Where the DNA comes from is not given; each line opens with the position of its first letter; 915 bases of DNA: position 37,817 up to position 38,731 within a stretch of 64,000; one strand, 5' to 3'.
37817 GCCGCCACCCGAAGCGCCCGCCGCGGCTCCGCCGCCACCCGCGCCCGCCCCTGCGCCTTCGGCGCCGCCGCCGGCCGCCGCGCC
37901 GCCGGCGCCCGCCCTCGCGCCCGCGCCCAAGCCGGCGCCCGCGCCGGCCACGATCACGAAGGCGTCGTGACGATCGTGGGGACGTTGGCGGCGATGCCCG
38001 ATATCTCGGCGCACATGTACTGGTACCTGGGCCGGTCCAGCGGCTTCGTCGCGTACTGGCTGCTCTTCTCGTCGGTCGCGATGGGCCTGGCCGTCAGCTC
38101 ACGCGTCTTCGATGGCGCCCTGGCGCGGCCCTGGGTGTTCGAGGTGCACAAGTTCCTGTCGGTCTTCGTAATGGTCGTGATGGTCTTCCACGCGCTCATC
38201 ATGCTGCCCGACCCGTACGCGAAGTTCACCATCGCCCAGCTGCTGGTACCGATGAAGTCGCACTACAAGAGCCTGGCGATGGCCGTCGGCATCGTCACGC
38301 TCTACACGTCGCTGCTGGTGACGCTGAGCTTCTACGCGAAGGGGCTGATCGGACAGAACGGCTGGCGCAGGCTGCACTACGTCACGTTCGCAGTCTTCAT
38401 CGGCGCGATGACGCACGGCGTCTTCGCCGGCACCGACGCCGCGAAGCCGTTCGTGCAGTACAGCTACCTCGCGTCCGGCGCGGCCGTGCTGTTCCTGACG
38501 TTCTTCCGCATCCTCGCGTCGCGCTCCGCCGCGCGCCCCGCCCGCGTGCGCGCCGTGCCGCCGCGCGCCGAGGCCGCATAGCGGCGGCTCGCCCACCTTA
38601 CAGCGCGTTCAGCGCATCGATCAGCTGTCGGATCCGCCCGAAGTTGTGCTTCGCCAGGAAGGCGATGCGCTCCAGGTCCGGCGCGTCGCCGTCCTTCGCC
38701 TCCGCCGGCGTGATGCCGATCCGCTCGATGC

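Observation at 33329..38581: etfBA / apbE operon with duplicated Pro-rich signal-anchored proteins and a ferric-reductase-like heme membrane protein: candidate extracytoplasmic flavin/heme electron-transfer module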

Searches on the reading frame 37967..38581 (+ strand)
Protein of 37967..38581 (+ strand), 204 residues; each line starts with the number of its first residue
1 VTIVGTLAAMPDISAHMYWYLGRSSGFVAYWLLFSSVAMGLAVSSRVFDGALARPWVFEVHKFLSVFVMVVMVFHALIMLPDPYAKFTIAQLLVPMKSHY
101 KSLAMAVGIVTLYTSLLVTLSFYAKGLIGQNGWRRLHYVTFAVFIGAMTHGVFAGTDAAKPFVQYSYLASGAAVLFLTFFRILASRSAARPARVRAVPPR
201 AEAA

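Call 3: search_protein_families(library=pfam, proteins=[window:37967-38581:+], max_evalue=0.1)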
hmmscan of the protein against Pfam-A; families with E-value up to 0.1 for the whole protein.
window:37967-38581:+ (204 aa): 1 family
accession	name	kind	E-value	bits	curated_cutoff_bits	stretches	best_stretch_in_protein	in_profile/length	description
PF01794.25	Ferric_reduct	-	0.012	16.1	28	1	26-147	2-120/121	Ferric reductase like transmembrane component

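Call 5: find_encoding_contigs(protein=window:37967-38581:+, flank=10000, max_places=6)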
Protein window:37967-38581:+ (204 aa): 1 contig read that carries it; 1 place shown.
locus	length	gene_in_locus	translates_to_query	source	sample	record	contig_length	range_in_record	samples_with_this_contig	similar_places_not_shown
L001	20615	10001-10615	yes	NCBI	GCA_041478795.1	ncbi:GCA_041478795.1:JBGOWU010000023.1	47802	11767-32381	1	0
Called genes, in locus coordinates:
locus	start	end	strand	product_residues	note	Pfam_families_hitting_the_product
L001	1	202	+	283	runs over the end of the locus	PF02535:Zip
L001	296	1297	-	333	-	-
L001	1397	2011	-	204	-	PF01545:Cation_efflux (weak)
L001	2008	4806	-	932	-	PF13298:LigD_N, PF01068:DNA_ligase_A_M, PF04679:DNA_ligase_A_C, PF21686:LigD_Prim-Pol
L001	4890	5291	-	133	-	-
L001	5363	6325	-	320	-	PF01012:ETF, PF00766:ETF_alpha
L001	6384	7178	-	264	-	PF01012:ETF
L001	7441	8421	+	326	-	PF02424:ApbE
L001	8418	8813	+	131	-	-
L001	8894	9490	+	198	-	-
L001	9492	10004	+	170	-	-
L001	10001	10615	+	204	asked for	-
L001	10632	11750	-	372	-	PF18306:LDcluster4, PF03641:Lysine_decarbox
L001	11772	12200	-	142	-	PF07366:SnoaL, PF12680:SnoaL_2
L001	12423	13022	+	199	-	-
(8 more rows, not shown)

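Call 7: find_homologous_proteins(query=window:37967-38581:+, max_evalue=0.001)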
Query window:37967-38581:+ (204 aa): 196 proteins with E <= 0.001 among 1161 candidates; the best 120 are listed.
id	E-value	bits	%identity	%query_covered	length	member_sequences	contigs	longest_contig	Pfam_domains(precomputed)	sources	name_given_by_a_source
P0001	8.7e-116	403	92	99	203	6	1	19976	-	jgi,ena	-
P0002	6.4e-92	325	74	97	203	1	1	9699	PF01292.27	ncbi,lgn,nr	ncbi:MAG TPA: hypothetical protein VEZ14_08485 [Dehalococcoidia bacterium]|nr:hypothetical protein [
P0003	7.1e-92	325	74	100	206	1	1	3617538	-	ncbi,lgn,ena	-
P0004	6.9e-91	321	73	97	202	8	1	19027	PF01794.26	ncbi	-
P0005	2.7e-90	319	74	96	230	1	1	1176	-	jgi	jgi:predicted ferric reductase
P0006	2.2e-89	316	73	94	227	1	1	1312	-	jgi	jgi:predicted ferric reductase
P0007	1.6e-88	314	71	99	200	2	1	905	-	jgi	jgi:predicted ferric reductase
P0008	5.8e-88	312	76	89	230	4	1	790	-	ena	-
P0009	1.6e-87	310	72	87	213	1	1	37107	-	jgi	jgi:predicted ferric reductase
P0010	2.3e-87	310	72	94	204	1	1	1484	-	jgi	-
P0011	7.1e-87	308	74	89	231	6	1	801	-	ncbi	-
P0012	1.4e-86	307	73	93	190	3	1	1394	PF01794.26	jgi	jgi:predicted ferric reductase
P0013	2.2e-86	307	72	90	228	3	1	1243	-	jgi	jgi:predicted ferric reductase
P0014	5.5e-86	305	68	97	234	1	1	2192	-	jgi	jgi:predicted ferric reductase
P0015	8.9e-86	305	70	92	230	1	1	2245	PF01794.26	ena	-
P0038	4.5e-81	289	65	100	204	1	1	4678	PF01794.26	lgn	-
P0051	5.5e-79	283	68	94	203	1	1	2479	PF01794.26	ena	-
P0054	2.0e-78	281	65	95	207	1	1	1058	PF01794.26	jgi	jgi:predicted ferric reductase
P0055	2.2e-78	281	62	100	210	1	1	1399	PF01794.26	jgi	jgi:predicted ferric reductase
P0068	3.3e-77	277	68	85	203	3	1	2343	PF01794.26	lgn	-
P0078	1.2e-76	275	62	96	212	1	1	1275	PF01794.26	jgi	jgi:predicted ferric reductase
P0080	3.7e-76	273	66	88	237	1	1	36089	-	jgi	jgi:predicted ferric reductase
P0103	1.0e-71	259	59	96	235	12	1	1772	PF01794.26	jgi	-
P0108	7.7e-71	256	63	93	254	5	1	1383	PF01794.26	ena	-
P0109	9.5e-71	256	59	95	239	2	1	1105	PF01794.26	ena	-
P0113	6.4e-70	253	62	94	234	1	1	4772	PF01794.26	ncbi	-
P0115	9.4e-70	252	57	96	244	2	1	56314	-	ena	-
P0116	1.4e-69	252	61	85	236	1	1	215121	PF01794.26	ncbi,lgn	-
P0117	3.9e-69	250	60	90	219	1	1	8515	PF01794.26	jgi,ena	-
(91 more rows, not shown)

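Call 9: find_related_loci(query=A1, collection=genome_contigs, flank=7000)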
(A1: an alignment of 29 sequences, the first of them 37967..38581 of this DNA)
Query A1 (204 aa) in genome_contigs; peptide patterns used: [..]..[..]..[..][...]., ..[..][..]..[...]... (x = any residue, [..] = any of these).
56 stretches matched a pattern; 31 encode a relative of the query (tblastn E <= 1e-3); 31 distinct loci.
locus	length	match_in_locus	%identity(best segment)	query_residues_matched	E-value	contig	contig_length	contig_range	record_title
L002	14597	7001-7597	74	1-203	2e-99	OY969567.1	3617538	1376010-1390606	MAG: uncultured Chloroflexia bacterium isolate MFD01561.bin.c.1 genome assembly, chromosome: 1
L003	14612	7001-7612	70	1-204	3e-96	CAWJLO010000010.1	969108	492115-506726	MAG: uncultured Chloroflexia bacterium isolate MFD02416.bin.1.78 genome assembly, contig: contig_29475, whole genome sho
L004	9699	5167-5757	74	8-204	5e-91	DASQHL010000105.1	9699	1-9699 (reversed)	MAG TPA_asm: Dehalococcoidia bacterium isolate SMAG_U11832 k141_358948, whole genome shotgun sequence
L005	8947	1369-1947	68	7-198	7e-91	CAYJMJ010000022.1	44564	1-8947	MAG TPA_asm: uncultured Dehalococcoidia bacterium isolate ERP124720_co1_29 genome assembly, contig: NODE_1172_length_445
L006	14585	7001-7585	68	7-203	2e-89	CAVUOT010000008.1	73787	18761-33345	MAG: uncultured Chloroflexia bacterium isolate MFD05942.bin.2.347 genome assembly, contig: contig_42009, whole genome sh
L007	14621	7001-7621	67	4-204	3e-89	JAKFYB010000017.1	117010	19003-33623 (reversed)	MAG: Dehalococcoidia bacterium isolate ND5_Bin_30 ND5_0000126, whole genome shotgun sequence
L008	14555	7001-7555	72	7-191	4e-89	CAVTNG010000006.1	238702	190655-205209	MAG: uncultured Chloroflexia bacterium isolate MFD02199.bin.2.91 genome assembly, contig: contig_3703, whole genome shot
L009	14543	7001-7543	71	14-195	1e-85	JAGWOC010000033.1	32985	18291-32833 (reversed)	MAG: Chloroflexota bacterium isolate REEB247 contig-150_2031, whole genome shotgun sequence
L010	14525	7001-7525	72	16-190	3e-85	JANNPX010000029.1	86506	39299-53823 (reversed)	MAG: Chloroflexota bacterium isolate SOY_31_metabat_89 SOY_31_k141_1419566, whole genome shotgun sequence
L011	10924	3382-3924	71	14-195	5e-85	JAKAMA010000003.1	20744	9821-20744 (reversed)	MAG: Chloroflexi bacterium isolate WY5.bin150 NODE_4025_length_20744_cov_1.475045, whole genome shotgun sequence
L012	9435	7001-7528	69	6-183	7e-83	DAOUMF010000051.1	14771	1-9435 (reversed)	MAG TPA_asm: Dehalococcoidia bacterium isolate W31_80 k127_968782, whole genome shotgun sequence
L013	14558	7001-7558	65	11-197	8e-83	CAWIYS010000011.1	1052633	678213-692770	MAG: uncultured Chloroflexia bacterium isolate MFD05942.bin.2.242 genome assembly, contig: contig_5139, whole genome sho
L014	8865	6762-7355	59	9-203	7e-79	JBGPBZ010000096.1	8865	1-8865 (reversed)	MAG: Dehalococcoidia bacterium isolate OBJ_0618_050_61 k141_5536717_length_8865_cov_9.0000, whole genome shotgun sequenc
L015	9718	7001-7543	62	9-189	2e-77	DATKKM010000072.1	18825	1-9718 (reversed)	MAG TPA_asm: Dehalococcoidia bacterium isolate SMAG_U14657 k141_1072051, whole genome shotgun sequence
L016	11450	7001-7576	60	8-198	3e-75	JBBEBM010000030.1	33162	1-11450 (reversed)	MAG: Dehalococcoidia bacterium isolate LejiaF_67_20 Lejia_F_1964_length_33162_cov_10, whole genome shotgun sequence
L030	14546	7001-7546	53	12-193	2e-61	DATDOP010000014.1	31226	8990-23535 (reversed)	MAG TPA_asm: Dehalococcoidia bacterium isolate SMAG_U7897 k141_2880311, whole genome shotgun sequence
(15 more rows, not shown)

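Call 17: find_encoding_contigs(protein=P0116, flank=8000, max_places=2)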
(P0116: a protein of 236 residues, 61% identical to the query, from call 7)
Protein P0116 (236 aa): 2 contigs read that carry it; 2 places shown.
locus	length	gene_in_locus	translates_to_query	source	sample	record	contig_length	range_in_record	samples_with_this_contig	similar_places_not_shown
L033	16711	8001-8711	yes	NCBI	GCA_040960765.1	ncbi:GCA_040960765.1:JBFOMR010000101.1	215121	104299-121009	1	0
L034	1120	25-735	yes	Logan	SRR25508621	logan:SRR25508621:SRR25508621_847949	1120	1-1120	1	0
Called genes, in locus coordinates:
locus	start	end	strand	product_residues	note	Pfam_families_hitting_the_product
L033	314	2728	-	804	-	PF02515:CoA_transf_3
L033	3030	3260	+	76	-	PF07311:Dodecin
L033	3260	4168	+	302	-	PF00294:PfkB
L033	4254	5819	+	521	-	PF13671:AAA_33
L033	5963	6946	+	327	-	PF02424:ApbE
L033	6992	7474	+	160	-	-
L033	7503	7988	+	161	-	-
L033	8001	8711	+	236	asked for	PF01794:Ferric_reduct (weak)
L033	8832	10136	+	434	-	PF05977:MFS_3, PF07690:MFS_1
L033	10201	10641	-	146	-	PF13473:Cupredoxin_1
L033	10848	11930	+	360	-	PF03462:PCRF, PF00472:RF-1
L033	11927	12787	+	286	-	PF17827:PrmC_N, PF00891:Methyltransf_2 (weak), PF05175:MTS, PF06325:PrmA, PF13847:Methyltransf_31, PF08241:Methyltransf_11, PF08242:Methyltransf_12, PF13649:Methyltransf_25, +2 more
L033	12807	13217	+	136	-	-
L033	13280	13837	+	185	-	PF12697:Abhydrolase_6 (weak), PF12146:Hydrolase_4 (faint)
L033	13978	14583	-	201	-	-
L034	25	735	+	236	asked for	PF01794:Ferric_reduct (weak)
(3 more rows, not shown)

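Call 18: find_encoding_contigs(protein=P0115, flank=8000, max_places=2)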
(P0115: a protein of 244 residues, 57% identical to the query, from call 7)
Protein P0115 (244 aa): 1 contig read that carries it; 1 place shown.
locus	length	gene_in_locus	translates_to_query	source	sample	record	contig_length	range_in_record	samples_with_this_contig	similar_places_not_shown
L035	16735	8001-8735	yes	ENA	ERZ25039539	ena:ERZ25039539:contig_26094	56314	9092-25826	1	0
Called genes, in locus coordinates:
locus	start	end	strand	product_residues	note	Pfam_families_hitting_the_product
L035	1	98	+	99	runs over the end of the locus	PF13237:Fer4_10 (weak), PF12838:Fer4_7, PF13187:Fer4_9 (weak), PF25160:LdpA_Fe-S-bd (weak), PF12797:Fer4_2 (weak), PF00037:Fer4, PF12837:Fer4_6 (weak), PF13183:Fer4_8 (weak), +2 more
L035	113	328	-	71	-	-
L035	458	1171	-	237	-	PF04203:Sortase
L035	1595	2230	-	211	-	PF00440:TetR_N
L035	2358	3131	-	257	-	PF00378:ECH_1, PF16113:ECH_2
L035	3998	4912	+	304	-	-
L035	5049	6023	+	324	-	PF02424:ApbE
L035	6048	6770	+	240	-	-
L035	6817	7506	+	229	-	-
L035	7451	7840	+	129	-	-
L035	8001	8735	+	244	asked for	-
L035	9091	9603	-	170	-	PF09990:DUF2231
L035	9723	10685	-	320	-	PF00702:Hydrolase (weak), PF01814:Hemerythrin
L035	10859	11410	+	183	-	-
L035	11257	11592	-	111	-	PF00122:E1-E2_ATPase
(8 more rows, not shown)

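Call 19: find_encoding_contigs(protein=P0080, flank=8000, max_places=2)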
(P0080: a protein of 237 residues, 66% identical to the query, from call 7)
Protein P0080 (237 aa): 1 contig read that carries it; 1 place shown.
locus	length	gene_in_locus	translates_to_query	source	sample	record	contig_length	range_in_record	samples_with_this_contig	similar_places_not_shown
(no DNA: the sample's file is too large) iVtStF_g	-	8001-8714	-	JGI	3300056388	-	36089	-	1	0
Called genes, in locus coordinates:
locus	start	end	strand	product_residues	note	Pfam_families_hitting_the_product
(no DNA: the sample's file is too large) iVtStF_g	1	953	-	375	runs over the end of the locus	-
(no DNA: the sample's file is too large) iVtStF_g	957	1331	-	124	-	PF07366:SnoaL (weak), PF14534:DUF4440, PF12680:SnoaL_2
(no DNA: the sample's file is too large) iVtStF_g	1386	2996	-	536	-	PF07969:Amidohydro_3, PF01979:Amidohydro_1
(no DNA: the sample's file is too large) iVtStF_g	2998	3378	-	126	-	PF04075:F420H2_quin_red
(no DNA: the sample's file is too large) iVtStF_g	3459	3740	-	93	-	-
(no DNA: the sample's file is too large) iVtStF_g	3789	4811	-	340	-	PF08240:ADH_N, PF00107:ADH_zinc_N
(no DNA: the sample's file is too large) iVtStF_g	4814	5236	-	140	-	-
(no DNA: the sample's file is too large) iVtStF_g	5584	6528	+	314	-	PF02424:ApbE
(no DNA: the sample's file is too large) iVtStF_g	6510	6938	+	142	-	-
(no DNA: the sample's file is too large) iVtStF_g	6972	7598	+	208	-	-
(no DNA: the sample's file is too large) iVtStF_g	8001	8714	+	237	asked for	-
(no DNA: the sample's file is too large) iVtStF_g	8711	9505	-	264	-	PF01209:Ubie_methyltran, PF02353:CMAS, PF13489:Methyltransf_23 (weak), PF05175:MTS (faint), PF13847:Methyltransf_31, PF08241:Methyltransf_11, PF08242:Methyltransf_12, PF13649:Methyltransf_25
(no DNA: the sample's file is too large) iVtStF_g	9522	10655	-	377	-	PF00712:DNA_pol3_beta, PF02767:DNA_pol3_beta_2, PF02768:DNA_pol3_beta_3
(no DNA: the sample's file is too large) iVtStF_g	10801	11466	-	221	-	PF14329:DUF4386 (weak)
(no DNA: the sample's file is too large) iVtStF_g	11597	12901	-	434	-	PF00202:Aminotran_3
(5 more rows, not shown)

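Call 28: find_related_loci(query=A1, collection=metagenome_contigs, flank=4500)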
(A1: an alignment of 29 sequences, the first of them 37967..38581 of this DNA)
Query A1 (204 aa) in metagenome_contigs; peptide patterns used: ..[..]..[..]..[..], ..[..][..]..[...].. (x = any residue, [..] = any of these).
201 stretches matched a pattern; 90 encode a relative of the query (tblastn E <= 1e-3); the best 80 are kept; 80 distinct loci.
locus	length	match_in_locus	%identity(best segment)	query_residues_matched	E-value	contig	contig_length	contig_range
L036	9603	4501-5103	92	4-204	3e-122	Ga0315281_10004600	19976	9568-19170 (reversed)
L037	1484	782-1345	72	11-202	1e-99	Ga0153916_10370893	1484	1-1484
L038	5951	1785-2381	70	7-204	6e-90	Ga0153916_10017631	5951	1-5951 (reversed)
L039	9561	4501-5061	68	7-193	6e-89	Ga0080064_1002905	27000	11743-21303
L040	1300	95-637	71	7-187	3e-93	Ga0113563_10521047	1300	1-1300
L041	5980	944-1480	72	12-191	7e-87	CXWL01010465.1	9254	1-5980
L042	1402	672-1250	67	1-193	3e-92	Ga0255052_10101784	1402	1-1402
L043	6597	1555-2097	69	7-187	3e-86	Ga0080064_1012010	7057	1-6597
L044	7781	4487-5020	71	13-190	6e-86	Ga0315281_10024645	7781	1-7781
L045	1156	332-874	68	7-187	1e-91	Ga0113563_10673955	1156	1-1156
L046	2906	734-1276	71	14-195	3e-86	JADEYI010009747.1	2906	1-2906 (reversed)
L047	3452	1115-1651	70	13-191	5e-85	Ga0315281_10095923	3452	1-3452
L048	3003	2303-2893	65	6-204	2e-84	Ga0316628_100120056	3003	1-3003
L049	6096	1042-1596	65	7-191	4e-83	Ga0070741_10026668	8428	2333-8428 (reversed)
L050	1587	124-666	66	7-187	1e-86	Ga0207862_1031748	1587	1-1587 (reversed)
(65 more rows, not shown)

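Call 36: predict_structure(alignment_id=A1)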
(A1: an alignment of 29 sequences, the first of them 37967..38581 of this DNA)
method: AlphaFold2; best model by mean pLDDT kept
length: 204 residues; sequences in the alignment: 29
mean_pLDDT: 84.1   pTM: 0.78
mean pLDDT of the five models: 84.1, 84.1, 82.7, 82.0, 81.0
residues with pLDDT >= 90: 104; 70-90: 59; 50-70: 39; < 50: 2
segments of 3 or more residues with pLDDT < 50: none
pLDDT, mean of each block of 10 residues (from residue 1): 52 77 94 92 64 73 94 95 89 95 96 96 86 86 95 89 94 91 77 58 56
secondary structure, 60 per line:
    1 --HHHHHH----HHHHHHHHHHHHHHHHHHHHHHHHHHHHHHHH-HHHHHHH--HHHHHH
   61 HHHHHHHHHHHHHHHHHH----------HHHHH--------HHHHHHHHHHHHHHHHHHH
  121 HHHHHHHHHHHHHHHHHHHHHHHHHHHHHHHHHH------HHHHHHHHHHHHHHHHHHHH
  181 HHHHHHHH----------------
elements in order: H3-8 H13-44 H46-52 H55-78 H89-93 H102-154 H161-188

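Call 39: fold_search(model_id=the predicted structure, library=pdb)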
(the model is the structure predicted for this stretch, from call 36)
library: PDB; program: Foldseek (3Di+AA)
matches with E <= 10: 467; with E <= 0.001: 0
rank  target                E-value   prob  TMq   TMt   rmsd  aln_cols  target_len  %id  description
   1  8qt6                  2.1e-02  1.00  0.54  0.30  10.8       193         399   14  Cryo-EM structure of Streptococcus pneumoniae NADPH oxidase (released 2024-07-24)
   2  8qta                  4.7e-02  1.00  0.54  0.30   7.5       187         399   16  Cryo-EM structure of Streptococcus pneumoniae NADPH oxidase F397A mutant in complex with NADPH (released 2024-07-24)
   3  6vq6_b                2.0e-01  0.18  0.16  0.16  19.8       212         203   14  Mammalian V-ATPase from rat brain - composite model of rotational state 1 bound to ADP and SidK (built from focused re (released 2020-03-18)
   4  6wlw_0                2.2e-01  0.30  0.20  0.20  19.5       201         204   15  The Vo region of human V-ATPase in state 1 (focused refinement) (released 2020-11-11)
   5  6o7t_c                3.2e-01  0.25  0.18  0.19  19.6       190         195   16  Saccharomyces cerevisiae V-ATPase Vph1-VO (released 2019-04-03)
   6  9cf8_0                3.2e-01  0.23  0.19  0.19  19.2       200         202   15  Cryo-EM structure of human kidney V-ATPase state 1 (released 2025-08-06)
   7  2l6g_MODEL_1_A        3.4e-01  0.82  0.35  0.42   7.2       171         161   12  FAT-LD2 Double labeled construct with free LD4 peptide (released 2012-05-30)
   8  7u8o_g                4.4e-01  0.30  0.20  0.26  13.0       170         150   14  Structure of porcine V-ATPase with mEAK7 and SidK, Rotary state 2 (released 2022-07-06)
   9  9bra_b                4.4e-01  0.13  0.16  0.16  20.1       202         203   16  Intact V-ATPase State 2 and synaptophysin complex in mouse brain isolated synaptic vesicles (released 2024-06-19)
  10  7xge_E                4.9e-01  0.82  0.33  0.42   8.9       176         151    8  Crystal structure of MCL-1 in complex with computationally designed inhibitor protein (released 2022-07-20)
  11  8diy                  5.1e-01  0.25  0.24  0.21  23.9       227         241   16  Crystal structure of NavAb L101S as a basis for the human Nav1.7 Inherited Erythromelalgia F216S mutation (released 2023-10-25)
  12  7tai_A                5.3e-01  0.98  0.51  0.27   7.1       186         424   15  Structure of STEAP2 in complex with ligands (released 2023-01-25)
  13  2vpw_C                5.6e-01  0.72  0.37  0.31  10.4       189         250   13  Polysulfide reductase with bound menaquinone (released 2008-06-10)
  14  5zle                  6.4e-01  0.90  0.46  0.42  11.0       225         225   10  Human duodenal cytochrome b (Dcytb) in substrate free form (released 2018-10-31)
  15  7n7p_A                6.7e-01  0.35  0.29  0.20  21.4       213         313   12  Cryo-EM structure of human TMEM120A (released 2021-09-01)
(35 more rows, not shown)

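Call 40: search_protein_families(library=pfam, alignment_id=A1, max_evalue=0.1)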
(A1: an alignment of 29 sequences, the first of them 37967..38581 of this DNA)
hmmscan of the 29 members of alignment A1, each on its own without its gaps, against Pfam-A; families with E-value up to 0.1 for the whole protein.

A. member 1, window:37967-38581:+ (204 aa): 1 family
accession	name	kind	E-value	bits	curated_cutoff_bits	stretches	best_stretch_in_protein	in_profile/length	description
PF01794.25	Ferric_reduct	-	0.012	16.1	28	1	26-147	2-120/121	Ferric reductase like transmembrane component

B. families by the number of members that match (of 29 scanned): 6 families
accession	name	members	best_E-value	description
PF01292.26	Ni_hydr_CYTB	16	1.3e-06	Prokaryotic cytochrome b561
PF01794.25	Ferric_reduct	15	9.9e-07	Ferric reductase like transmembrane component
PF14358.11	DUF4405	2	0.015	Domain of unknown function (DUF4405)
PF05437.17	AzlD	2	0.015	Branched-chain amino acid transport protein (AzlD)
PF06785.16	UPF0242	1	0.028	Uncharacterised protein family (UPF0242) N-terminus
PF15345.11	TMEM51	1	0.086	Transmembrane protein 51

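Call 41: search_solved_structures(query=A1, max_evalue=10, show_alignments=2)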
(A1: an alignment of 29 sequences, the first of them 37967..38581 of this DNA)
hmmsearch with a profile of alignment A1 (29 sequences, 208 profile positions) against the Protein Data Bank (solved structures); distinct sequences matched with E-value up to 10: 3.
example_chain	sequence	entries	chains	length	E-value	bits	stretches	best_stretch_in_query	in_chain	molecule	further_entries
8qt6_A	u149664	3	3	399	0.66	12.6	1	105-177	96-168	FAD-binding FR-type domain-containing protein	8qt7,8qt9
8qta_A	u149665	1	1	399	0.66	12.6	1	105-177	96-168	FAD-binding FR-type domain-containing protein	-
8qq7_A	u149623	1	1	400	0.66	12.6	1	105-177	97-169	FAD-binding FR-type domain-containing protein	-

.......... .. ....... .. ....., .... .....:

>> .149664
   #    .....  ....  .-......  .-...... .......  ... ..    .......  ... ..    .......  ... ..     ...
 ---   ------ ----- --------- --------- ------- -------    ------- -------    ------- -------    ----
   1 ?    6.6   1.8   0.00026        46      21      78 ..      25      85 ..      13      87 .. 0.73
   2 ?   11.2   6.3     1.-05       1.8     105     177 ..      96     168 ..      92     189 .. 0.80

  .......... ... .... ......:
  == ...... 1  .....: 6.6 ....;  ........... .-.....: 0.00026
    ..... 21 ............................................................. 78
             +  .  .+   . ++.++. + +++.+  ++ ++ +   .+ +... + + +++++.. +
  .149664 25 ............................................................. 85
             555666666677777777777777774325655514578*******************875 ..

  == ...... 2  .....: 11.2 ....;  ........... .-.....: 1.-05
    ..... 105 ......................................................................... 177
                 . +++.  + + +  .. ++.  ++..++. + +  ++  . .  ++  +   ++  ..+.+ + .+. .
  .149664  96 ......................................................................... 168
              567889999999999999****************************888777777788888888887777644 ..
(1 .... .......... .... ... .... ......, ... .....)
